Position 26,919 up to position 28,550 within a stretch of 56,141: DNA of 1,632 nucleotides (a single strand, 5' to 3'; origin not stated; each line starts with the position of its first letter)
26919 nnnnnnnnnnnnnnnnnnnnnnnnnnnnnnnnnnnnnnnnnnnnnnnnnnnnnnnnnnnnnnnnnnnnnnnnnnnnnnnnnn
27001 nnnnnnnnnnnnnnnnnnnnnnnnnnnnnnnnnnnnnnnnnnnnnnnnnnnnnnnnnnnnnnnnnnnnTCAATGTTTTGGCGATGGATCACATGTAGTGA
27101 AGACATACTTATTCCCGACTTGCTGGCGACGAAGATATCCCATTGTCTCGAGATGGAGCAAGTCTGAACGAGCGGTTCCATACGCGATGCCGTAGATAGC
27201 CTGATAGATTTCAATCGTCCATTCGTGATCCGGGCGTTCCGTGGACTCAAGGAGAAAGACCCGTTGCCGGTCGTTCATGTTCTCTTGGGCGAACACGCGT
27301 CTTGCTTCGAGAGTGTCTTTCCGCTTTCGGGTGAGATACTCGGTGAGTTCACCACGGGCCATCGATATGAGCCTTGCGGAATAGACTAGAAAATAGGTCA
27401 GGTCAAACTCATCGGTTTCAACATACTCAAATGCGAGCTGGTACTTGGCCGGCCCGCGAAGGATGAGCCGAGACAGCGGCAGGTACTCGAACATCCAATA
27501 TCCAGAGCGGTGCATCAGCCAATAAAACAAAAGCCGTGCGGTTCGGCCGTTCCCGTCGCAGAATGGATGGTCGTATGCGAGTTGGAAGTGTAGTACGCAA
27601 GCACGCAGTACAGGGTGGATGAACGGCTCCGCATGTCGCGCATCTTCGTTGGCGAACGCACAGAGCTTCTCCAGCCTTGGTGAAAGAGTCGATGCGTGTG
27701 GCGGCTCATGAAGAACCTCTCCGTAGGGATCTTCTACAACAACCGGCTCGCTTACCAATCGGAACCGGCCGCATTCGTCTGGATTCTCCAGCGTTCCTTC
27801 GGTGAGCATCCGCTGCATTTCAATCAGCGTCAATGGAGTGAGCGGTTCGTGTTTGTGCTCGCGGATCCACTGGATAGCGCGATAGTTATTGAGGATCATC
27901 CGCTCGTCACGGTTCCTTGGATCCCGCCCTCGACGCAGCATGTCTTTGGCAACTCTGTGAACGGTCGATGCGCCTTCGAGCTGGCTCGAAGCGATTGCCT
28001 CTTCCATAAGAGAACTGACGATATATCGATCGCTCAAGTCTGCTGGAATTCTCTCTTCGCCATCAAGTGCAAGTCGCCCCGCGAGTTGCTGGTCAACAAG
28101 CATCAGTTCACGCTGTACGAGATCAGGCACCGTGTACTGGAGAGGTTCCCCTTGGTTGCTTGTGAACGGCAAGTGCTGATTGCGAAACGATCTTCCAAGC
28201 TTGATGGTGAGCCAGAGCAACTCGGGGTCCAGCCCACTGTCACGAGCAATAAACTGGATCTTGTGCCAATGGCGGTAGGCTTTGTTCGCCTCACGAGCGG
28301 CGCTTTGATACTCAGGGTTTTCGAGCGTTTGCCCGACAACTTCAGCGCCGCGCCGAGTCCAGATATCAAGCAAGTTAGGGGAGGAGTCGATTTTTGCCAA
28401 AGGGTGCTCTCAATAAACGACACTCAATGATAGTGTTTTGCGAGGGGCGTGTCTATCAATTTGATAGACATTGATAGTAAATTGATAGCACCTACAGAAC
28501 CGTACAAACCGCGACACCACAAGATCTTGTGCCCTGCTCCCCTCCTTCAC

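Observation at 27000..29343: Low-GC islet carrying a class II Fic enzyme and a PhyH-type dioxygenase: candidate novel two-gene module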

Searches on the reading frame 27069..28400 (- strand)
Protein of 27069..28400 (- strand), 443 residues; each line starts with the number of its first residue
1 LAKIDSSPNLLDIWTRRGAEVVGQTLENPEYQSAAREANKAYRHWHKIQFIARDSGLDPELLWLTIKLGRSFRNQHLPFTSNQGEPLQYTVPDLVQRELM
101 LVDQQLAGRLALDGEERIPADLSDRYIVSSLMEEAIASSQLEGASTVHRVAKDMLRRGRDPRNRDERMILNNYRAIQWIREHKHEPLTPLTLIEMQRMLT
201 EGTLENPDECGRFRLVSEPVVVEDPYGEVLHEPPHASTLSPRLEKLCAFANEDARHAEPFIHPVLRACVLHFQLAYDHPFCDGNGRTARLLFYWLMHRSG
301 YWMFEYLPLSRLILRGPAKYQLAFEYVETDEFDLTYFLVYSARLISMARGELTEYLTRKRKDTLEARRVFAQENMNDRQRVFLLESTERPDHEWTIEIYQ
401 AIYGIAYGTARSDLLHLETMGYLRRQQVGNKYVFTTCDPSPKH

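Call 4: search_protein_families(library=pfam, proteins=[window:27069-28400:-], max_evalue=0.01)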
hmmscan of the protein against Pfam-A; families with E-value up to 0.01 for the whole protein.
window:27069-28400:- (443 aa): 1 family
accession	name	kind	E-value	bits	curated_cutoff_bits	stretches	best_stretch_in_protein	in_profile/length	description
PF02661.23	Fic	-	1.7e-17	64.5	24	1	187-295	2-92/93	Fic/DOC family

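Call 5: search_protein_families(library=ncbifam, proteins=[window:27069-28400:-], max_evalue=0.01)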
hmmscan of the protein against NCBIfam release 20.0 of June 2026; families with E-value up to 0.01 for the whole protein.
window:27069-28400:- (443 aa): 4 families
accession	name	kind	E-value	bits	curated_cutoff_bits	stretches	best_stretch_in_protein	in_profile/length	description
NF046030.1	ProtAdlyltaseSoFic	equivalog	3.1e-10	39.5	550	1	214-330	133-245/361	protein adenylyltransferase Fic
NF041381.1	XopAC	subfamily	2e-08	33.4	450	1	177-300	296-415/451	XopAC/AvrAC family type III secretion system effector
TIGR02613.1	mob_myst_B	hypoth_equivalog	0.00035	20.5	124.4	1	267-305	112-150/186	mobile mystery protein B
TIGR01550.1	DOC_P1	subfamily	0.002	18.3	38.65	1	269-304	57-92/122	type II toxin-antitoxin system death-on-curing family toxin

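Call 6: search_protein_families(library=padloc, proteins=[window:27069-28400:-], max_evalue=0.1)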
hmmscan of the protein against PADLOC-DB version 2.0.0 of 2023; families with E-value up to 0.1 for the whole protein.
window:27069-28400:- (443 aa): 11 families
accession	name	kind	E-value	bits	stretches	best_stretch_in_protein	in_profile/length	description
PDLC03963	SoFic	-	6.6e-36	122.4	1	124-432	50-349/361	-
PDLC04966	PDC-S24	-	1.5e-14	51.8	1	176-325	220-366/497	-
PDLC04839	PDC-S04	-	1.6e-07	29.2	1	268-307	131-170/205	-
PDLC04836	PDC-S04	-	1.7e-06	25.4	1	165-293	67-184/244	-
PDLC04840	PDC-S04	-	2.2e-05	22.3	1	270-296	148-175/227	-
PDLC04838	PDC-S04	-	3.3e-05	21.8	1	272-302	138-168/209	-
PDLC04963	PDC-S23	-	0.001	16.6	1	266-300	231-265/312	-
PDLC04965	PDC-S23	-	0.0025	15.3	1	266-301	248-283/327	-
PDLC04848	PDC-S05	-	0.0058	14.2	1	268-306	214-252/291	-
PDLC04837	PDC-S04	-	0.006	13.9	1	171-292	69-179/234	-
PDLC04964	PDC-S23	-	0.015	12.5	1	267-298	252-283/331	-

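Call 9: find_homologous_proteins(query=window:27069-28400:-, max_evalue=0.00001)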
Query window:27069-28400:- (443 aa): 5549 proteins with E <= 0.00001 among 8000 candidates; the best 120 are listed.
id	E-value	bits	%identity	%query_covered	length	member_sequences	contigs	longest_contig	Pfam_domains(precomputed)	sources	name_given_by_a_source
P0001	0.0e+0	1023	100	100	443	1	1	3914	PF02661.24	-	-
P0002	9.8e-182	623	63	98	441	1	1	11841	PF02661.24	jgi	-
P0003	5.2e-163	561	57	99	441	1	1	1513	PF02661.24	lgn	-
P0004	1.7e-162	559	56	99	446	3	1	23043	PF02661.24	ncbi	-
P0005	9.9e-156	537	56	100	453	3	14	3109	PF02661.24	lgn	-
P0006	1.6e-155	536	56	94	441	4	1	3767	PF02661.24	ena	-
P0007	7.9e-155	534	60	90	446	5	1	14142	PF02661.24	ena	-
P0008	1.7e-154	533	58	93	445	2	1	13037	PF02661.24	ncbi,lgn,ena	-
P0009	1.8e-153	530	54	98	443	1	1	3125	PF02661.24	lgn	-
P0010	5.6e-153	528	55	99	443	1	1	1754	PF02661.24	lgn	-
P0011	1.1e-150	520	55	95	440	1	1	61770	PF02661.24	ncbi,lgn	ncbi:MAG: Fic family protein [Phycisphaerales bacterium JB039]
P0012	2.8e-149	516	55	95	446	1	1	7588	PF02661.24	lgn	-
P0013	1.4e-147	510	53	98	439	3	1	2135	PF02661.24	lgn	-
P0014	2.1e-147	510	56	91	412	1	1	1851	PF02661.24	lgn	-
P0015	2.1e-142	493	54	91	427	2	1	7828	PF02661.24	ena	-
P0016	6.9e-142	492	53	95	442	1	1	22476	PF02661.24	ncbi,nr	ncbi:MAG: Fic family protein [Phycisphaeraceae bacterium]|nr:Fic family protein [Phycisphaeraceae ba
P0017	1.2e-140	487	54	92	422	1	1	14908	PF02661.24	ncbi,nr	ncbi:MAG TPA: Fic family protein [Phycisphaerales bacterium]|nr:Fic family protein [Phycisphaerales 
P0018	1.2e-140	487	52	98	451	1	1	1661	PF02661.24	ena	-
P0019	1.3e-140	487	55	94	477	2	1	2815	PF02661.24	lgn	-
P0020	2.0e-140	487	55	92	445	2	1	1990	PF02661.24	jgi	jgi:Fic family protein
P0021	3.5e-140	486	55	93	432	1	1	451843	PF02661.24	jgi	jgi:Fic family protein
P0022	4.6e-140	485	57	89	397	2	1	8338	PF02661.24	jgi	-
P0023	8.5e-140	485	54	94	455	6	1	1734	PF02661.24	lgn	-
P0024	1.8e-139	484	50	99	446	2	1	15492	PF02661.24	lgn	-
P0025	4.1e-139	482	51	96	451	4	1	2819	PF02661.24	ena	-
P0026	2.5e-138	480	52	97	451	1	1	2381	PF02661.24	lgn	-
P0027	2.7e-137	476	51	96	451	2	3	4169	PF02661.24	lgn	-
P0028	4.7e-137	476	60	82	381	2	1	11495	PF02661.24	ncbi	-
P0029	6.7e-137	475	52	99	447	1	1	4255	PF02661.24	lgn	-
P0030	7.3e-137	475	54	93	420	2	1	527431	PF02661.24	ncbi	ncbi:MAG: Fic family protein [Planctomycetota bacterium]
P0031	9.4e-137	475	53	93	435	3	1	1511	PF02661.24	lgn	-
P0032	9.5e-137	475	53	96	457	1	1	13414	PF02661.24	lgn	-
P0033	5.6e-136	472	51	95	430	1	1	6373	PF02661.24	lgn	-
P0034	6.5e-136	472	49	97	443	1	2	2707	PF02661.24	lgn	-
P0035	1.1e-135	471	49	98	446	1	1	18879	PF02661.24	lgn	-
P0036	3.6e-135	469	53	98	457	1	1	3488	PF02661.24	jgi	-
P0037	4.7e-135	469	53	93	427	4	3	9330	PF02661.24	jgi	-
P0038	4.8e-135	469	53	93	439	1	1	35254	PF02661.24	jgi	jgi:Fic family protein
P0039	6.8e-134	465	51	98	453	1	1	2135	PF02661.24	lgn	-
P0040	1.2e-133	464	63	75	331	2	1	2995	PF02661.24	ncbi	ncbi:MAG: Fic family protein, partial [Planctomycetota bacterium]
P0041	1.3e-133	464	51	96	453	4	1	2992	PF02661.24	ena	-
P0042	1.8e-133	464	50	98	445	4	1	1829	PF02661.24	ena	-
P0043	5.0e-133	462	50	94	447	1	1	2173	PF02661.24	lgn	-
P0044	5.6e-133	462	50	98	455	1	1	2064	PF02661.24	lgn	-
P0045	2.4e-132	460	51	93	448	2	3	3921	PF02661.24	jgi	-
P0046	3.0e-132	460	48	96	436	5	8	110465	PF02661.24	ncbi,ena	-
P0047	4.2e-132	459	51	95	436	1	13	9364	PF02661.24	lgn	-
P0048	4.2e-132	459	51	94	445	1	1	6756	PF02661.24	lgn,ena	-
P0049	6.0e-132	459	53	94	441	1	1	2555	PF02661.24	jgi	-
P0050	1.8e-131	457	52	88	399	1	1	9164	PF02661.24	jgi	jgi:Fic family protein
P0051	2.8e-131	457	60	76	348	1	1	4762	PF02661.24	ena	-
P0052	5.3e-131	456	50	99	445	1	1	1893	PF02661.24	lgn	-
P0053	1.9e-130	454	49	98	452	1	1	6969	PF02661.24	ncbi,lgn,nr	ncbi:MAG: Fic family protein [Phycisphaerae bacterium]|nr:Fic family protein [Phycisphaerae bacteriu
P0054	2.0e-130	454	51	95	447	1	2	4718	PF02661.24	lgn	-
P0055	6.9e-130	452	49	94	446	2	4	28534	PF02661.24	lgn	-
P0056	8.4e-130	452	47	99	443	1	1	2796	PF02661.24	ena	-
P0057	9.7e-130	451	49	93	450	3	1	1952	PF02661.24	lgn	-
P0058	1.1e-129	451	51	93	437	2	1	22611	PF02661.24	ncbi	ncbi:MAG: Fic family protein [Phycisphaeraceae bacterium]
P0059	1.3e-129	451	52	92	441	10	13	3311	PF02661.24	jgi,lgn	jgi:Fic family protein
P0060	4.9e-129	449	48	98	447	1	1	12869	PF02661.24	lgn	-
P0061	5.3e-129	449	49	99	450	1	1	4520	PF02661.24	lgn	-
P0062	8.1e-129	448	50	93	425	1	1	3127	PF02661.24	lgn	-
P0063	1.5e-128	448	50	92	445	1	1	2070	PF02661.24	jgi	jgi:Fic family protein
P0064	5.3e-128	446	48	98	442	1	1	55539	PF02661.24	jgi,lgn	-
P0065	5.7e-127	442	49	93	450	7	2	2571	PF02661.24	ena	-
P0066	6.3e-127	442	53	86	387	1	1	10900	PF02661.24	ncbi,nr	ncbi:MAG: Fic family protein [bacterium]|nr:Fic family protein [bacterium]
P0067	9.7e-127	442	49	93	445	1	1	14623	PF02661.24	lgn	-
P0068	2.6e-126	440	48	97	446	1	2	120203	PF02661.24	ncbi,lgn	-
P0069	6.7e-126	439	49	98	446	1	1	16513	PF02661.24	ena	-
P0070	7.6e-126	439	48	98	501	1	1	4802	PF02661.24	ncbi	-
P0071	9.7e-126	438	48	96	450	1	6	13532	PF02661.24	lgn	-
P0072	1.1e-125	438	50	94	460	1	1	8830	PF02661.24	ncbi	-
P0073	1.5e-125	438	51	91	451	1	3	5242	PF02661.24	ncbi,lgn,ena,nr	ncbi:MAG TPA: Fic family protein [Phycisphaerales bacterium]|nr:Fic family protein [Phycisphaerales 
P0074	7.9e-125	435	46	98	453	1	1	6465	PF02661.24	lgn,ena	-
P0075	8.9e-125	435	48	97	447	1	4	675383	PF02661.24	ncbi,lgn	ncbi:MAG: Fic family protein [Phycisphaerales bacterium]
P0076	9.7e-125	435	51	90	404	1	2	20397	PF02661.24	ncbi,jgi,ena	-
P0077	1.1e-124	435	51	89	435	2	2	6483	PF02661.24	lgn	-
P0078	1.4e-124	434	49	93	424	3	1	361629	PF02661.24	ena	-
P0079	2.1e-124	434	50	92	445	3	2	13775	PF02661.24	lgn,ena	-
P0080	2.8e-124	433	48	98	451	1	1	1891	PF02661.24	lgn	-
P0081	7.8e-124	432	46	97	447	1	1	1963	PF02661.24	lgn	-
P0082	3.8e-123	430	49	92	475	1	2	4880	PF02661.24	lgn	-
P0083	1.1e-122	428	46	98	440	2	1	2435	PF02661.24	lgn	-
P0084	1.7e-122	428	49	93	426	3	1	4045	PF02661.24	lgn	-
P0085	2.2e-122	427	50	92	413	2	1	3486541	PF02661.24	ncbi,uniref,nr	ncbi:Fic family protein [Mucisphaera calidilacus]|uniref:Fic family protein n=1 Tax=Mucisphaera cali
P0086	3.0e-122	427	47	97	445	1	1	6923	PF02661.24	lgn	-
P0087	4.7e-122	426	47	98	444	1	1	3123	PF02661.24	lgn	-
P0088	8.5e-122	425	47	97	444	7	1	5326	PF02661.24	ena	-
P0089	2.6e-121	424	46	97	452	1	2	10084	PF02661.24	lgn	-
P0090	2.7e-121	424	49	94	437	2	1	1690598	PF02661.24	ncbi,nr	ncbi:MAG: Fic family protein [Planctomycetes bacterium]|nr:Fic family protein [Planctomycetota bacte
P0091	5.7e-121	423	47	98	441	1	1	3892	PF02661.24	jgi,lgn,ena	-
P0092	9.6e-121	422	47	98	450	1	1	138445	PF02661.24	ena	-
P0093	1.1e-120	422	49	92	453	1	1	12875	PF02661.24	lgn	-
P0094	3.3e-120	420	56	76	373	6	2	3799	PF02661.24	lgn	-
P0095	1.1e-119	418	57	74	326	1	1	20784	PF02661.24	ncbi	-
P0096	2.4e-119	417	50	87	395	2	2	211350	PF02661.24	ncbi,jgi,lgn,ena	-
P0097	3.2e-119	417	46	97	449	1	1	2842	PF02661.24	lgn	-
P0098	3.3e-119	417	46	93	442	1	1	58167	PF02661.24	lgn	-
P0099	3.6e-119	417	48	95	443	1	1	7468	PF02661.24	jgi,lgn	jgi:Fic family protein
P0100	6.0e-119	416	46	98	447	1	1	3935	PF02661.24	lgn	-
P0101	1.3e-118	415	50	86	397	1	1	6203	PF02661.24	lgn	-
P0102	1.5e-118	415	46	94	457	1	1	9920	PF02661.24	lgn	-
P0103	1.8e-118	414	49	88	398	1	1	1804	PF02661.24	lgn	-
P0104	2.7e-117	410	47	96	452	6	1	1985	PF02661.24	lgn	-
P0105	4.6e-117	410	46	99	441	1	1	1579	PF02661.24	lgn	-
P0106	6.6e-117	409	45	96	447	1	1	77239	PF02661.24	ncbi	-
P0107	1.4e-116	408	56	76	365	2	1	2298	PF02661.24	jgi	jgi:Fic family protein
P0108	1.7e-115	405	46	96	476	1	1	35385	PF02661.24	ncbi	-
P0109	3.0e-115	404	52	82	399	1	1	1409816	PF02661.24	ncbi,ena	-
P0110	2.0e-114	401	46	94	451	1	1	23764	PF02661.24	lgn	-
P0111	2.8e-114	401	47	96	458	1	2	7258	PF02661.24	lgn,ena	-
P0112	1.1e-113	399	48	89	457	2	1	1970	PF02661.24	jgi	jgi:Fic family protein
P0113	5.3e-113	396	48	90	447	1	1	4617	PF02661.24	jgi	jgi:Fic family protein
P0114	5.6e-113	396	49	90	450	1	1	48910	PF02661.24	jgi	jgi:Fic family protein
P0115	6.8e-113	396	48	92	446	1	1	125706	PF02661.24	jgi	jgi:Fic family protein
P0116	1.9e-112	395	48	95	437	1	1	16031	PF02661.24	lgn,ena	-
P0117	3.7e-112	394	47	91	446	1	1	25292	PF02661.24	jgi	jgi:Fic family protein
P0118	3.8e-112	394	49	90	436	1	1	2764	PF02661.24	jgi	jgi:Fic family protein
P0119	5.6e-112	393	47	91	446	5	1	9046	PF02661.24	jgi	jgi:Fic family protein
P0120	7.0e-112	393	48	90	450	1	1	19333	PF02661.24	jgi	jgi:Fic family protein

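Call 18: find_related_loci(query=A1, collection=genome_contigs, flank=10000)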
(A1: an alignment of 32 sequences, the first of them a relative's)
Query A1 (443 aa) in genome_contigs; peptide patterns used: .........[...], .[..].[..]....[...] (x = any residue, [..] = any of these).
600 stretches matched a pattern (row limit reached: there are more); 563 encode a relative of the query (tblastn E <= 1e-3); the best 80 are kept; 80 distinct loci.
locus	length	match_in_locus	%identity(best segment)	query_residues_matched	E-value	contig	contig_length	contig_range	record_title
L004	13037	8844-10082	58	25-438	2e-153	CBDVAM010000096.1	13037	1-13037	MAG TPA_asm: uncultured Phycisphaerales bacterium isolate SRR22302374_binner23_Refined_51 genome assembly, contig: ERZ26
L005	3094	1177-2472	42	6-441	2e-108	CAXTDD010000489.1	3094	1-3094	MAG TPA_asm: uncultured Rubrobacteraceae bacterium isolate public_SRR14722308_metawrap_bin.1 genome assembly, contig: pu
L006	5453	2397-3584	45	38-434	4e-105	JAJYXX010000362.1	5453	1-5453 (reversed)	MAG: Chloroflexi bacterium isolate FK3.bin76 NODE_28489_length_5453_cov_4.341720, whole genome shotgun sequence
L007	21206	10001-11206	46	37-437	7e-105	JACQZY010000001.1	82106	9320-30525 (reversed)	MAG: Actinomycetota bacterium isolate NC_groundwater_1579_Pr3_B-0.1um_64_21 SR-2_scaffold_141_259011, whole genome shotg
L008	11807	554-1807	42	7-434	2e-104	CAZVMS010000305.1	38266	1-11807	MAG TPA_asm: uncultured Haloferula sp. isolate SRP118108_co2_29 genome assembly, contig: k141_1203209, whole genome shot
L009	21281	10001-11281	43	6-434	4e-104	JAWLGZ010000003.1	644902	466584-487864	MAG: Gammaproteobacteria bacterium isolate 30dZY2.bin.2 NODE_18_length_644902_cov_628.910939, whole genome shotgun seque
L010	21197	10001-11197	43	42-434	4e-104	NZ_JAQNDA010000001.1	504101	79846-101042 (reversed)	Marinobacter sp. SS21 contig1, whole genome shotgun sequence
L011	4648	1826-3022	44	42-436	5e-104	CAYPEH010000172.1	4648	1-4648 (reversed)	MAG TPA_asm: uncultured Chromatiales bacterium isolate binchicken_co172_106 genome assembly, contig: NODE_19022_length_4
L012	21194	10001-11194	44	42-441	3e-103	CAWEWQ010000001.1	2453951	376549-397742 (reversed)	MAG: uncultured Actinomycetes bacterium isolate MFD06298.bin.2.218 genome assembly, contig: contig_10801, whole genome s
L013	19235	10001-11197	43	42-441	2e-103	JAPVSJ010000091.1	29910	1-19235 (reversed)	MAG: Actinomycetota bacterium isolate WN3_metabat.1 k97_683231, whole genome shotgun sequence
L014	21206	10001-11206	44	37-435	4e-103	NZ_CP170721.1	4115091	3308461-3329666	Rhodanobacter sp. FW102-FHT14D07 chromosome, complete genome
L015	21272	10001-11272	43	8-434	7e-103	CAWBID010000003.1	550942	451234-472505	MAG: uncultured Solirubrobacterales bacterium isolate MFD06085.bin.3.256 genome assembly, contig: contig_13755, whole ge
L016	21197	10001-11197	42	42-434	2e-102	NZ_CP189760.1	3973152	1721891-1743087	Halomonas sp. H2 chromosome, complete genome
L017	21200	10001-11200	43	35-435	4e-102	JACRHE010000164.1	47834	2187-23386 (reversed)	MAG: Nitrospirae bacterium isolate NC_groundwater_1769_Pr3_B-0.1um_50_9 SR-2_scaffold_141_3040045, whole genome shotgun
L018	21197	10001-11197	45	42-436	1e-101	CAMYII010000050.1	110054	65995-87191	MAG: Acidiferrobacterales bacterium isolate ES_Gamma_002 genome assembly, contig: scaffold_262, whole genome shotgun seq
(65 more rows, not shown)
